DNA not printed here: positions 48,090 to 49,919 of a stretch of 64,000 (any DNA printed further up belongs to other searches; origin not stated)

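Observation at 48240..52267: [NiFe]-hydrogenase large and small subunits translationally coupled to a methyl-accepting chemotaxis protein: candidate H2-sensing chemoreceptor module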

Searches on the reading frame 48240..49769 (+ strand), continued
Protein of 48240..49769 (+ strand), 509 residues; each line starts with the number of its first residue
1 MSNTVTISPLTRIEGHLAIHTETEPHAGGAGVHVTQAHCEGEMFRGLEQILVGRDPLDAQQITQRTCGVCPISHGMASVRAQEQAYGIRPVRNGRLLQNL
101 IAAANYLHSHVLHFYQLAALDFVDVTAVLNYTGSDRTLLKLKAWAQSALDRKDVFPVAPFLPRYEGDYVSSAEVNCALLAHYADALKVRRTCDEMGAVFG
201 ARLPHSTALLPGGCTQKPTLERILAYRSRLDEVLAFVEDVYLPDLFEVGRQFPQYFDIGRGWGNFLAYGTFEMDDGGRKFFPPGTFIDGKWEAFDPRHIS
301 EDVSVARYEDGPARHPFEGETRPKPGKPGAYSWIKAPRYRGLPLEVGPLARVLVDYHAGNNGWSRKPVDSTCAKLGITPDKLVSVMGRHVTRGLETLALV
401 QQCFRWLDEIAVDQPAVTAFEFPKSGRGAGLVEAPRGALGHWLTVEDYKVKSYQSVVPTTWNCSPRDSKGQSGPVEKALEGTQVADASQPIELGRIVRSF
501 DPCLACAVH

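Call 18: search_solved_structures(query=window:48240-49769:+, max_evalue=1e-30, show_alignments=1)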
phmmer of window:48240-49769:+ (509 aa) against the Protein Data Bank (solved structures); distinct sequences matched with E-value up to 1e-30: 56.
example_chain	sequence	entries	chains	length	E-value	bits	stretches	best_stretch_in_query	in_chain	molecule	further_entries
1cc1_L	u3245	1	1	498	5.9e-122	411.3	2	157-509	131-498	HYDROGENASE (LARGE SUBUNIT)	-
4kl8_L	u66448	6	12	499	1.2e-121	410.2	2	157-509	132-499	Nickel-dependent hydrogenase large subunit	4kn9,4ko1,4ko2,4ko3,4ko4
5jsu_B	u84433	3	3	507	5.4e-116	391.6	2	157-509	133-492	Periplasmic [NiFeSe] hydrogenase, large subunit, selenocysteine-containing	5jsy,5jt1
6z8o_B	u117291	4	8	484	3.6e-115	388.9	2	157-509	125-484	Periplasmic [NiFeSe] hydrogenase, large subunit, selenocysteine-containing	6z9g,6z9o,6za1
6ru9_B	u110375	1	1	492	3.9e-115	388.8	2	157-509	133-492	Periplasmic [NiFeSe] hydrogenase, large subunit, selenocysteine-containing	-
6z8m_B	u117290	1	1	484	9.1e-115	387.6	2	157-509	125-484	Periplasmic [NiFeSe] hydrogenase, large subunit, selenocysteine-containing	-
6ruc_B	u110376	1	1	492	9.9e-115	387.4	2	157-509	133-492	Periplasmic [NiFeSe] hydrogenase, large subunit, selenocysteine-containing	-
6rtp_B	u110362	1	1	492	1.1e-114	387.3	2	157-509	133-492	Periplasmic [NiFeSe] hydrogenase, large subunit, selenocysteine-containing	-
3ze6_B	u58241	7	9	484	1.4e-114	387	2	157-509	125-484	PERIPLASMIC [NIFESE] HYDROGENASE, LARGE SUBUNIT, SELENOCYS SELENOCYSTEINE-CONTAINING | PERIPLASMIC [NIFESE] HYDROGENASE, LARGE SUBUNIT, SELENOCYSTEINE-CONTAININ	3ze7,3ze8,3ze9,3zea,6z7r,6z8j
2wpn_B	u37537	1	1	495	1.5e-114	386.8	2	157-509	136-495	PERIPLASMIC [NIFESE] HYDROGENASE, LARGE SUBUNIT, SELENOCYSTEINE-CONTAINING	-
5jsh_B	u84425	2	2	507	1.7e-114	386.6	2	157-509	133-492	Periplasmic [NiFeSe] hydrogenase, large subunit, selenocysteine-containing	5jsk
1ubh_L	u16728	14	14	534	1.8e-112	380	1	3-509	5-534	Periplasmic [NiFe] hydrogenase large subunit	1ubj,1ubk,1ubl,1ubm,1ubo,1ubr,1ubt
4u9h_L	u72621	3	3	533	2e-112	379.8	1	3-509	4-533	Periplasmic [NiFe] hydrogenase large subunit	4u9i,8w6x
5xle_L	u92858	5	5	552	2.2e-112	379.7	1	3-509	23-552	Periplasmic [NiFe] hydrogenase large subunit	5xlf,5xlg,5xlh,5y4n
1h2r_L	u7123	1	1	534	2.3e-112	379.6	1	3-509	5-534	PROTEIN (PERIPLASMIC [NIFE] HYDROGENASE LARGE SUBUNIT)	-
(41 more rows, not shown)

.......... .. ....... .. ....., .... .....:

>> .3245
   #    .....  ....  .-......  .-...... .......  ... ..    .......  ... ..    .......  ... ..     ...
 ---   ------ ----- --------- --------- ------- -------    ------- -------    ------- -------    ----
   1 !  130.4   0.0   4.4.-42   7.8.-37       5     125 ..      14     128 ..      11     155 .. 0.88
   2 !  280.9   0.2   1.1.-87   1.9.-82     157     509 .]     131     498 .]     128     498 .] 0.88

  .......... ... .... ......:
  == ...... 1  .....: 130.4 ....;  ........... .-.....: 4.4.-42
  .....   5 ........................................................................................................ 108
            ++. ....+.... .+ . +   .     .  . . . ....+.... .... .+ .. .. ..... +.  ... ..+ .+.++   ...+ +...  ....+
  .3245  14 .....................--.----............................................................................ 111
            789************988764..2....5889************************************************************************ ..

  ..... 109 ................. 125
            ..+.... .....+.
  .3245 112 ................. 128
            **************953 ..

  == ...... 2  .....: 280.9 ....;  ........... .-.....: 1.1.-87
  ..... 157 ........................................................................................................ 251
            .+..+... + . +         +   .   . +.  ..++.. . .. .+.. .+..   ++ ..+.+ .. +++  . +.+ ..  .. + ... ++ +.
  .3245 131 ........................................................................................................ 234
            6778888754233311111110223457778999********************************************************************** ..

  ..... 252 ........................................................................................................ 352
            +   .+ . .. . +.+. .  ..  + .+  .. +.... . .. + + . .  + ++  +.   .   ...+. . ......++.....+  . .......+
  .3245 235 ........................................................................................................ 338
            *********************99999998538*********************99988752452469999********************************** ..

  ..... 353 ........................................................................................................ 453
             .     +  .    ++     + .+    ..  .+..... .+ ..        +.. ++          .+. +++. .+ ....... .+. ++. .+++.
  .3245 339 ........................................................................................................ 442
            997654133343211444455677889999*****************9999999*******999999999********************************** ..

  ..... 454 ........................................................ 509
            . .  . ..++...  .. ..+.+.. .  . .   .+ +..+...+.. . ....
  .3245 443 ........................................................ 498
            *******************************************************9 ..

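Call 23: find_related_loci(query=A2, collection=genome_contigs, flank=8000)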
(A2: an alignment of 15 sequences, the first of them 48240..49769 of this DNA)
Query A2 (509 aa) in genome_contigs; peptide patterns used: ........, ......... (x = any residue, [..] = any of these).
600 stretches matched a pattern (row limit reached: there are more); 599 encode a relative of the query (tblastn E <= 1e-3); the best 80 are kept; 80 distinct loci.
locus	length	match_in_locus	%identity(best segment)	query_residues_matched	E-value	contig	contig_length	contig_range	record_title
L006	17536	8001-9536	63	1-509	0e+0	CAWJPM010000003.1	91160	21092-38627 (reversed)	MAG: Pirellulales bacterium isolate MFD04492.bin.2.107 genome assembly, contig: contig_10421, whole genome shotgun seque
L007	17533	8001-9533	63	1-509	0e+0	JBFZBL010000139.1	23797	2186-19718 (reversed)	MAG: Phycisphaerae bacterium isolate PPR_0493 k121_5121841, whole genome shotgun sequence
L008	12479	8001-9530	60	1-509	0e+0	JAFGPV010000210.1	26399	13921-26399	MAG: Pirellulales bacterium isolate Zod_Metabat.711 k87_14667871, whole genome shotgun sequence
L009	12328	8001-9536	59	1-509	0e+0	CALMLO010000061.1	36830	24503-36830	MAG TPA_asm: uncultured Phycisphaerales bacterium isolate SRR5007357_bin.132_CONCOCT_v1.1_MAG genome assembly, contig: E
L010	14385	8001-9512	52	1-509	0e+0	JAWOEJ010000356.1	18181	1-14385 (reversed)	MAG: Desulfobacteraceae bacterium isolate BLK5-3.bin.174 k191_2639764, whole genome shotgun sequence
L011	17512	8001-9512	53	1-509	0e+0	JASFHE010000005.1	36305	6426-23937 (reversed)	MAG: Desulfobacteraceae bacterium isolate D0608M12metaG_Bin_560 D0608M12metaG_FD_scaffold_53_c1, whole genome shotgun se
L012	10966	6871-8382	52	1-509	0e+0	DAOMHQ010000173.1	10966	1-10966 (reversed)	MAG TPA_asm: bacterium isolate AMR_MDS_4946 NODE_5945_length_10966_cov_8.058015, whole genome shotgun sequence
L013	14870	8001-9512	52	1-509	2e-176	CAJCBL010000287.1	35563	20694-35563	MAG: uncultured Verrucomicrobia bacterium isolate Loc080925-8-8m_bin-163 genome assembly, contig: bin-163:287/379, whole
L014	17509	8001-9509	52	1-509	8e-175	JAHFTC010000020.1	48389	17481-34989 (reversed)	MAG: Opitutaceae bacterium isolate nzgw611 NODE_945_length_48390_cov_3.964677, whole genome shotgun sequence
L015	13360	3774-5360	50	1-509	4e-173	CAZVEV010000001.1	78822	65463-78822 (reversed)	MAG TPA_asm: uncultured Planctomycetaceae bacterium isolate binchicken_co65_125 genome assembly, contig: NODE_1077_lengt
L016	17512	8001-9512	51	1-509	3e-173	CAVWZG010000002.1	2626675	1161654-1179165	MAG: uncultured Verrucomicrobiae bacterium isolate MFD09286.bin.1.251 genome assembly, contig: contig_54668, whole genom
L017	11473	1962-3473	51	5-509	2e-171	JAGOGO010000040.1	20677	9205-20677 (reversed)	MAG: Deltaproteobacteria bacterium isolate Go_SlDig_bin_103 Go_SlDig_7273_length_20677_cov_7.870560, whole genome shotgu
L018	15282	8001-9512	49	1-509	9e-171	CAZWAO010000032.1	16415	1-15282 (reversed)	MAG TPA_asm: uncultured Ignavibacteria bacterium isolate binchicken_co81_427 genome assembly, contig: NODE_5123_length_1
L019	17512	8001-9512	49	1-509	2e-167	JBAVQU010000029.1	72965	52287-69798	MAG: Candidatus Zixiibacteriota bacterium isolate MFD02350_ilm_asm_bin5 k127_20740, whole genome shotgun sequence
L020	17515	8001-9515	50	5-509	3e-166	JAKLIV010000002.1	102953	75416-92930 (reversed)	MAG: Spirochaetes bacterium isolate RA.bin95 RA.bin95_2, whole genome shotgun sequence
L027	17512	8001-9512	47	2-509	1e-156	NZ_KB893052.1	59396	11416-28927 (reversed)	Desulfobacter curvatus DSM 3379 B147DRAFT_scaffold_25.26, whole genome shotgun sequence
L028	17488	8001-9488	48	5-509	3e-153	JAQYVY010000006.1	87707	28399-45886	MAG: Desulfuromonadales bacterium isolate Pyr_d60_bin42 Pyr_d60_bin.42.orig_d60_contig-145_237, whole genome shotgun seq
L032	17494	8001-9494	49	3-509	2e-149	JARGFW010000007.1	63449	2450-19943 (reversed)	MAG: Deferrisomatales bacterium isolate C14-16 NODE_209_length_63449_cov_7.564438, whole genome shotgun sequence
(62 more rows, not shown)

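Call 29: search_protein_families(library=pfam, max_evalue=0.01, proteins=[L012:9451-9864:+, L015:6432-7424:+, L015:7533-7985:+, L010:10515-12545:+, L027:10470-12116:+, L014:10508-12268:+, L028:10440-12143:+, L032:10446-12101:+, L007:10542-12221:+])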
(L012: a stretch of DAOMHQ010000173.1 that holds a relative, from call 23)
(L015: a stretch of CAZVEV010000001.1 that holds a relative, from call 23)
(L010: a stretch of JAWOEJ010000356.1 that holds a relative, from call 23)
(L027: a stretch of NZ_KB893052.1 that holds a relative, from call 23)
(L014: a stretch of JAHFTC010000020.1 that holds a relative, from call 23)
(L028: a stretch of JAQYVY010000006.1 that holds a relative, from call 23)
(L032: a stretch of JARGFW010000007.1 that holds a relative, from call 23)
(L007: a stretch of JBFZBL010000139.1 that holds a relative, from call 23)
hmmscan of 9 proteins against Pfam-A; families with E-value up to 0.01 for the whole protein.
L012:9451-9864:+ (137 aa): 0 families

L015:6432-7424:+ (330 aa): 0 families

L015:7533-7985:+ (150 aa): 0 families

L010:10515-12545:+ (676 aa): 7 families
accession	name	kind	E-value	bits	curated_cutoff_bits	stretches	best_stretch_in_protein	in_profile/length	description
PF00015.26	MCPsignal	-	3.4e-32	112.1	34.6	1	388-578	8-170/172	Methyl-accepting chemotaxis protein (MCP) signalling domain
PF00672.30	HAMP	-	1.3e-07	32.2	25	1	216-270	1-53/53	HAMP domain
PF06103.16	DUF948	-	9.7e-06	26.1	37.2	1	327-393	20-86/89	Bacterial protein of unknown function (DUF948)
PF04108.17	ATG17_like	-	0.00025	21.1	43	0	324-459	114-243/355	Autophagy protein ATG17-like domain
PF18363.6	PI_PP_I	-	0.00041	20.9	28.5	0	228-284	36-91/94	Phosphoinositide phosphatase insertion domain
PF07889.17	DUF1664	-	0.0038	17.7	34.6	0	320-381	60-121/124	Protein of unknown function (DUF1664)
PF18052.6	Rx_N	-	0.0091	16.5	27.7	0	617-675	18-76/93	Rx N-terminal domain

L027:10470-12116:+ (548 aa): 3 families
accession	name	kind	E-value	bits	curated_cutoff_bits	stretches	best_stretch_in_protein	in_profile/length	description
PF00015.26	MCPsignal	-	6.8e-36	124.1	34.6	2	337-513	4-170/172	Methyl-accepting chemotaxis protein (MCP) signalling domain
PF00672.30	HAMP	-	1.6e-07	32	25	1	206-253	7-52/53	HAMP domain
PF04108.17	ATG17_like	-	0.00054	20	43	1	236-374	130-258/355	Autophagy protein ATG17-like domain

L014:10508-12268:+ (586 aa): 2 families
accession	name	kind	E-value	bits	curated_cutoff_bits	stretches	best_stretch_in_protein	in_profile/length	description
PF00015.26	MCPsignal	-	4.1e-30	105.3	34.6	1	369-528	3-169/172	Methyl-accepting chemotaxis protein (MCP) signalling domain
PF00672.30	HAMP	-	3.6e-11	43.7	25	1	214-265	1-52/53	HAMP domain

L028:10440-12143:+ (567 aa): 1 family
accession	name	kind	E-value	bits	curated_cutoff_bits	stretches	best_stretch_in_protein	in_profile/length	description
PF00015.26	MCPsignal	-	8.8e-33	114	34.6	1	374-524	3-160/172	Methyl-accepting chemotaxis protein (MCP) signalling domain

L032:10446-12101:+ (551 aa): 2 families
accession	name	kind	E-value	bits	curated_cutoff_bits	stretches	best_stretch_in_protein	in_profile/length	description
PF00015.26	MCPsignal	-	1.2e-49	168.9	34.6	1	333-517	1-171/172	Methyl-accepting chemotaxis protein (MCP) signalling domain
PF00672.30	HAMP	-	2.6e-12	47.3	25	1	226-270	10-52/53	HAMP domain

L007:10542-12221:+ (559 aa): 1 family
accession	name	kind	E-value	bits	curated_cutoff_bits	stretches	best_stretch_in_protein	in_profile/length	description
PF00015.26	MCPsignal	-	1.7e-46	158.7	34.6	1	319-473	3-171/172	Methyl-accepting chemotaxis protein (MCP) signalling domain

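Call 77: search_solved_structures(query=A7, max_evalue=10, show_alignments=2)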
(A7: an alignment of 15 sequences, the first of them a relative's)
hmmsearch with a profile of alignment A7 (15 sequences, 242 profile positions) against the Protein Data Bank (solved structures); distinct sequences matched with E-value up to 10: 5.
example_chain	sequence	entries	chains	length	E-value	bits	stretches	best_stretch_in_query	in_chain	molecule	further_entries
9wyf_A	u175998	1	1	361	0.15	14.4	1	144-161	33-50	Astellifadiene synthase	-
7yh1_D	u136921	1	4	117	0.36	13.2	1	76-126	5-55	Roadblock/LC7 domain protein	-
9wyv_A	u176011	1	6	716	0.36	13.2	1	144-161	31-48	Astellifadiene synthase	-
2kdm_A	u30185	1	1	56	0.95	11.8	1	53-92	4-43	DESIGNED PROTEIN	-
3p5n_A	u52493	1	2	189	2.6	10.4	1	191-238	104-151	Riboflavin uptake protein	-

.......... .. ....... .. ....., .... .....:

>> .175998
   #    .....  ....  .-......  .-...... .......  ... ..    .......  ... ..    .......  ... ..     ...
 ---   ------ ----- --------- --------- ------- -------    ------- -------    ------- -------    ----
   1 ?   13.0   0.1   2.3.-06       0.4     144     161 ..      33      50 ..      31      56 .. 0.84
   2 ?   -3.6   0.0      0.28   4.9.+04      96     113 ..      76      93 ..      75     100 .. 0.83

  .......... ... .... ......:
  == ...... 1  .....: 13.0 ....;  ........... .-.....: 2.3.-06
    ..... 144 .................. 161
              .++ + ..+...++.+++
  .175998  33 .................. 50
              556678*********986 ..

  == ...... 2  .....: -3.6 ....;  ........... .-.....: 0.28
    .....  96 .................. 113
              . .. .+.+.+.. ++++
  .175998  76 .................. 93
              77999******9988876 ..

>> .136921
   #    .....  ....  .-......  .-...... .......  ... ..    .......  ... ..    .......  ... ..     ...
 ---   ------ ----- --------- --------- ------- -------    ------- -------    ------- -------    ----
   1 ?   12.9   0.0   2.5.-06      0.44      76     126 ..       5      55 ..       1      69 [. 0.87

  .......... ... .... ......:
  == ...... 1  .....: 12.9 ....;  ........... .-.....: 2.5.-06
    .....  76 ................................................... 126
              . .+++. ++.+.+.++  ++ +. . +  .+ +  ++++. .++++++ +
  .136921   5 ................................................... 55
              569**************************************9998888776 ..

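Call 83: search_protein_families(library=pfam, max_evalue=0.01, proteins=[L013:3761-5284:-, L013:5996-7513:-, L013:5068-5982:-, L013:2560-3825:+, L013:51-2459:+])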
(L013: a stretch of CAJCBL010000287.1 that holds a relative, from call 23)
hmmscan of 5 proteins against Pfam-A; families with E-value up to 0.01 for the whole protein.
L013:3761-5284:- (507 aa): 0 families

L013:5996-7513:- (505 aa): 1 family
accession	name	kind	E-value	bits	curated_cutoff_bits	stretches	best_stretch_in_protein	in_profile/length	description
PF00374.24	NiFeSe_Hases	-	2.2e-151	505.7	25.8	1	40-505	1-508/508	Nickel-dependent hydrogenase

L013:5068-5982:- (304 aa): 2 families
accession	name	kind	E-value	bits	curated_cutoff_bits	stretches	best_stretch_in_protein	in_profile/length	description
PF01058.29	Oxidored_q6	-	2.7e-25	89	27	1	61-208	1-128/128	NADH ubiquinone oxidoreductase, 20 Kd subunit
PF14720.11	NiFe_hyd_SSU_C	-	1.9e-15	57.4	27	1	226-295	1-75/80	NiFe/NiFeSe hydrogenase small subunit C-terminal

L013:2560-3825:+ (421 aa): 0 families

L013:51-2459:+ (802 aa): 5 families
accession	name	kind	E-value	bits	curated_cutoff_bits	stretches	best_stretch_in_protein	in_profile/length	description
PF22521.2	HypF_C_2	-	1.6e-70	238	27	1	541-790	1-241/241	Carbamoyltransferase, Kae1-like Domain, second subdomain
PF01300.24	Sua5_yciO_yrdC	-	9.1e-39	133.2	25.1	1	225-418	2-177/178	Telomere recombination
PF07503.17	zf-HYPF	-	4.7e-35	119.6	23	2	172-204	1-33/34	HypF finger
PF17788.7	HypF_C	-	3.4e-30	105.1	23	1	437-531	4-99/99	HypF Kae1-like domain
PF00708.24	Acylphosphatase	-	2.4e-17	63.5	22.5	1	15-91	3-79/85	Acylphosphatase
